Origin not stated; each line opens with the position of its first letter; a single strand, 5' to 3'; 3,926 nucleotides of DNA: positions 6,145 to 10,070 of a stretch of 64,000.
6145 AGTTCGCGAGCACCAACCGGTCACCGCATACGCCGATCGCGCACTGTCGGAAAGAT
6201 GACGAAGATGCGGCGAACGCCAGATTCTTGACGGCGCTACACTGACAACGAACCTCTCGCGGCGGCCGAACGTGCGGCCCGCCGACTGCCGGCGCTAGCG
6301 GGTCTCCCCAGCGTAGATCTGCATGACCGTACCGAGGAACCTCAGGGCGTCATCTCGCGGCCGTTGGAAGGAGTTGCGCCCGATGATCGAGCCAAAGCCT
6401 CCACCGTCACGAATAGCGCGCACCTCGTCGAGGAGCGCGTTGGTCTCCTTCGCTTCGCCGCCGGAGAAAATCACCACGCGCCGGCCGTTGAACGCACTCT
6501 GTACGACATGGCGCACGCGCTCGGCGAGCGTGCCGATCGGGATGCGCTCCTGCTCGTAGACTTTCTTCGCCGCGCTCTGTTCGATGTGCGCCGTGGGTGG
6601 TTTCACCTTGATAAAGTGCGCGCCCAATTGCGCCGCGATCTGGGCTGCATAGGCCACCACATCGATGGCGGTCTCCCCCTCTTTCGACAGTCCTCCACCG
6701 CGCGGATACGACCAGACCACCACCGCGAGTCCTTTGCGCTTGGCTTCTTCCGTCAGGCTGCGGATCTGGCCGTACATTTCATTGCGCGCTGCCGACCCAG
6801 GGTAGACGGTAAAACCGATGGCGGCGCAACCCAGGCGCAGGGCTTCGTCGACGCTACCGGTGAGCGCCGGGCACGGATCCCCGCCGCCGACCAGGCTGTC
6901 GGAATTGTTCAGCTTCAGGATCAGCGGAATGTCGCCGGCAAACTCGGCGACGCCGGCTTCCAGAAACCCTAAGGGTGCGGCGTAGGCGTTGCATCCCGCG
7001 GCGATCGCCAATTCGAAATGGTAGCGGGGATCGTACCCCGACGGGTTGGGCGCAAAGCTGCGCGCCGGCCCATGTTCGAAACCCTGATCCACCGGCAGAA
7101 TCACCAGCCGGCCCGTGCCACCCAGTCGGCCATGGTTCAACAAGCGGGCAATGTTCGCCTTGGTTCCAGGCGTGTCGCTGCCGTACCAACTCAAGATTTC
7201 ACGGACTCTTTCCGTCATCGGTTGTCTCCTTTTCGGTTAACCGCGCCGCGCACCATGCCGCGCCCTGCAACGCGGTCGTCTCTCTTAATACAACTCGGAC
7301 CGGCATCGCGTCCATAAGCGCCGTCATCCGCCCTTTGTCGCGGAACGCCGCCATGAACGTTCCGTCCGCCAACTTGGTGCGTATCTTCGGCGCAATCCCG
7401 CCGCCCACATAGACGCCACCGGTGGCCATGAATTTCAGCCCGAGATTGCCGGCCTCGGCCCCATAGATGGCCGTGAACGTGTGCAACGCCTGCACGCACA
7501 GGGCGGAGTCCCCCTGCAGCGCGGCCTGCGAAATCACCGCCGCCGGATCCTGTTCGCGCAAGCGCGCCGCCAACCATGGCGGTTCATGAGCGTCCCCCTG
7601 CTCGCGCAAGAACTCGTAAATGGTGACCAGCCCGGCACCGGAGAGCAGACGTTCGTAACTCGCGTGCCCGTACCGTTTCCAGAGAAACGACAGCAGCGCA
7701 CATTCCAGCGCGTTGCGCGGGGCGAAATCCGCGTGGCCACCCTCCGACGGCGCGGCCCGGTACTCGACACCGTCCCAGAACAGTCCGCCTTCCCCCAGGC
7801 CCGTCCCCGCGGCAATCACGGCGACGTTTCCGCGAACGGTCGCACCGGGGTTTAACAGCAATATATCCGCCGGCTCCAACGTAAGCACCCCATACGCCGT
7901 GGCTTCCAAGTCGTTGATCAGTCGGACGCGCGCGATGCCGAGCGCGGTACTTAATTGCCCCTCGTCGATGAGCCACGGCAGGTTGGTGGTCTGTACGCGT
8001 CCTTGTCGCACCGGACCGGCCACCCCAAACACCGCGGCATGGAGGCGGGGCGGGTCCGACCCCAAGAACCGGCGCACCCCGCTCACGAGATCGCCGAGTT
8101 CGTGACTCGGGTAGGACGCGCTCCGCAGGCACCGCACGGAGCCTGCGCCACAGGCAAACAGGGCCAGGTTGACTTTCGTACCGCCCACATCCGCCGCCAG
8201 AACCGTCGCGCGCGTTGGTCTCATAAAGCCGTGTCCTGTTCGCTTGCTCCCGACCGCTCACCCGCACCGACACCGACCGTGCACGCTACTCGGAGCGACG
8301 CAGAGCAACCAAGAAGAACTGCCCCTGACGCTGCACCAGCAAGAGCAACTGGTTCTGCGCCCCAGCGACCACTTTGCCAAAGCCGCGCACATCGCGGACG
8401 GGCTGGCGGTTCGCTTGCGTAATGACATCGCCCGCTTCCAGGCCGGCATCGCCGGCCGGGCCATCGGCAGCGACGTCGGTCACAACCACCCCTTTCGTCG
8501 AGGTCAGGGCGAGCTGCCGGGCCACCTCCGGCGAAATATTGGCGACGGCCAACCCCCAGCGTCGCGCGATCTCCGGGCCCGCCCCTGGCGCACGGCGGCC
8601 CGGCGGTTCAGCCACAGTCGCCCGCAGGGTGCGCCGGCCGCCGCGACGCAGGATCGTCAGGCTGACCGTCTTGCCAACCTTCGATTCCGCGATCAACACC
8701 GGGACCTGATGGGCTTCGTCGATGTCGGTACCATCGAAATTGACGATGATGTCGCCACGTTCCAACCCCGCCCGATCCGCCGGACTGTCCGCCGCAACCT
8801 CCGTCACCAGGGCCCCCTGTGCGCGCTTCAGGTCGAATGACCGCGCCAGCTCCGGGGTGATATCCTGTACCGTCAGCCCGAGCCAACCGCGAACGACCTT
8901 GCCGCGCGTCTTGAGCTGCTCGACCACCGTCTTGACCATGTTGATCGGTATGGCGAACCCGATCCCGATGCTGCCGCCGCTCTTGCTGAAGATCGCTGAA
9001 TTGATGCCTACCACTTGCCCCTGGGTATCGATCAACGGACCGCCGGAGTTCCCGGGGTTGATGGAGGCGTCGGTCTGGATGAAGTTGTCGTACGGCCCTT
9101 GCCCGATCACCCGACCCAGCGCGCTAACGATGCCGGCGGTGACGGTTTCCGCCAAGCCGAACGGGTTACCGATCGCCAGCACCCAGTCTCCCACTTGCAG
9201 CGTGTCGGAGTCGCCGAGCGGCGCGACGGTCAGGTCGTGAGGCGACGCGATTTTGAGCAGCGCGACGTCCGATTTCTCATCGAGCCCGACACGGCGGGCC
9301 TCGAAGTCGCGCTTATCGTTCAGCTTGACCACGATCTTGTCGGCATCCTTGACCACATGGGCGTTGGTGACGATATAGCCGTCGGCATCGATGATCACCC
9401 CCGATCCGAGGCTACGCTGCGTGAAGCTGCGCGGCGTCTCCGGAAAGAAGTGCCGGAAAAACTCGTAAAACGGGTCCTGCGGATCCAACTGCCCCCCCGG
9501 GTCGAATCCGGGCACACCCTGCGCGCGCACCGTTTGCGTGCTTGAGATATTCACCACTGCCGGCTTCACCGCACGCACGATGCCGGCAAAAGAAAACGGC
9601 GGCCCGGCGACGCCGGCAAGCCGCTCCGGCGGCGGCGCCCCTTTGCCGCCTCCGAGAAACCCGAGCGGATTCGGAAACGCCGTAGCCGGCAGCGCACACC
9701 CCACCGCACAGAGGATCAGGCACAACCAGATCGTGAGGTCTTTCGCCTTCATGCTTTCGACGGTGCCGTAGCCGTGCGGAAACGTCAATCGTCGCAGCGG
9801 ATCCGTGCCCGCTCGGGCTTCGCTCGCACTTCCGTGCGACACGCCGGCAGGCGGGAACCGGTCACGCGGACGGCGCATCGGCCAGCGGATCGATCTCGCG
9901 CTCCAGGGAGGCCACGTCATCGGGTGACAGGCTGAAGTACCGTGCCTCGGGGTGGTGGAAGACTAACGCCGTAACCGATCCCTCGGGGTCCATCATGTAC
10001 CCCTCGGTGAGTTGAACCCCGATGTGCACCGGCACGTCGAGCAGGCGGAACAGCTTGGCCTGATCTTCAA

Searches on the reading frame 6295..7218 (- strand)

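Call 29: search_protein_families(library=pfam, proteins=[window:6295-7218:-], max_evalue=0.001)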
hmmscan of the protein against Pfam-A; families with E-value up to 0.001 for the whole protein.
window:6295-7218:- (307 aa): 2 families
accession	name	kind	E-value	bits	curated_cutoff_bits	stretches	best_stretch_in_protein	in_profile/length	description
PF01791.15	DeoC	-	3.1e-31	109.2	23.8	1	39-286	2-229/229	DeoC/LacD family aldolase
PF01261.30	AP_endonuc_2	-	0.00088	19.5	31.1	0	123-237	1-110/249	Xylose isomerase-like TIM barrel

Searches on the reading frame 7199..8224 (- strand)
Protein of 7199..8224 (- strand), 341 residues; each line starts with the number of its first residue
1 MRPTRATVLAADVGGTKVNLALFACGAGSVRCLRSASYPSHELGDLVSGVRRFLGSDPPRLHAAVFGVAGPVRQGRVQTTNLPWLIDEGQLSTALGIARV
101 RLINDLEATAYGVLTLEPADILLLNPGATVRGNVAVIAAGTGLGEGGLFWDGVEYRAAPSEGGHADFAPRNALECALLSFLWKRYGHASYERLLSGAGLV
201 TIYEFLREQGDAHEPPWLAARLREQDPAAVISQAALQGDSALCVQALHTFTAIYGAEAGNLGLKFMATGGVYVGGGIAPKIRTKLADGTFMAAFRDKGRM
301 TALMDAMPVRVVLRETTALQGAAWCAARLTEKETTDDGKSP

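Call 29: search_protein_families(library=pfam, proteins=[window:7199-8224:-], max_evalue=0.001)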
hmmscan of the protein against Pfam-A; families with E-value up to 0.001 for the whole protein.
window:7199-8224:- (341 aa): 1 family
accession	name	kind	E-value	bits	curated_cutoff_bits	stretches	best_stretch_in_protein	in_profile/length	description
PF02685.22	Glucokinase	-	3.5e-99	332.2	22.1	1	9-327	1-312/314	Glucokinase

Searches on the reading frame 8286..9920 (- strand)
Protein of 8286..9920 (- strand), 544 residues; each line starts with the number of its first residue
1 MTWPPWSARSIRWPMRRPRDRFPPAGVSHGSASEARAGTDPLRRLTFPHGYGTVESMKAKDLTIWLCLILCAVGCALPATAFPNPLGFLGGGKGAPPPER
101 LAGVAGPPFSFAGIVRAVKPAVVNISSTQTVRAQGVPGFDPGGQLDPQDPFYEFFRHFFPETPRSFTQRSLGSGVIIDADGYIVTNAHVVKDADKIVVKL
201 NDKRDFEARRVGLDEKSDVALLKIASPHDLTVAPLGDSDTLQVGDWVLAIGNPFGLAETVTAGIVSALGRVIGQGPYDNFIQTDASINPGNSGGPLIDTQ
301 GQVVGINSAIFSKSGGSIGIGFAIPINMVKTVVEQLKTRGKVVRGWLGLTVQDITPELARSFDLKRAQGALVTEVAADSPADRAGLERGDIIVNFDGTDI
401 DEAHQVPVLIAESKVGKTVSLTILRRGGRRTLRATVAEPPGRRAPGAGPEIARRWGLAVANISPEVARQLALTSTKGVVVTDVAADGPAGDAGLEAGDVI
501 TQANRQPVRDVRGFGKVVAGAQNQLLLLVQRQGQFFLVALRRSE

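Call 29: search_protein_families(library=pfam, proteins=[window:8286-9920:-], max_evalue=0.001)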
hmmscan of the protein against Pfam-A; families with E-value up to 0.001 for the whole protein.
window:8286-9920:- (544 aa): 7 families
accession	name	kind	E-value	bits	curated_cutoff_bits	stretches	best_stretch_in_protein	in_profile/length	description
PF13365.12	Trypsin_2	-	3.5e-38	132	27.6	1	172-306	1-144/144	Trypsin-like peptidase domain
PF13180.12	PDZ_2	-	1.3e-24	86.7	27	2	347-435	3-79/80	PDZ domain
PF00089.32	Trypsin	-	8.7e-24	85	20.6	1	170-332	25-219/220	Trypsin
PF17820.7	PDZ_6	-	1.3e-21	76.5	27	2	372-425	2-54/54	PDZ domain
PF00595.29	PDZ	-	5e-19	68.9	23.2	2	343-424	8-81/81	PDZ domain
PF14685.13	PDZ_Tricorn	-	6.5e-07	29.7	25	0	373-428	25-81/88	Tricorn protease PDZ domain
PF12812.13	PDZ_1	-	8e-07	29.4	28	1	456-520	12-74/78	PDZ-like domain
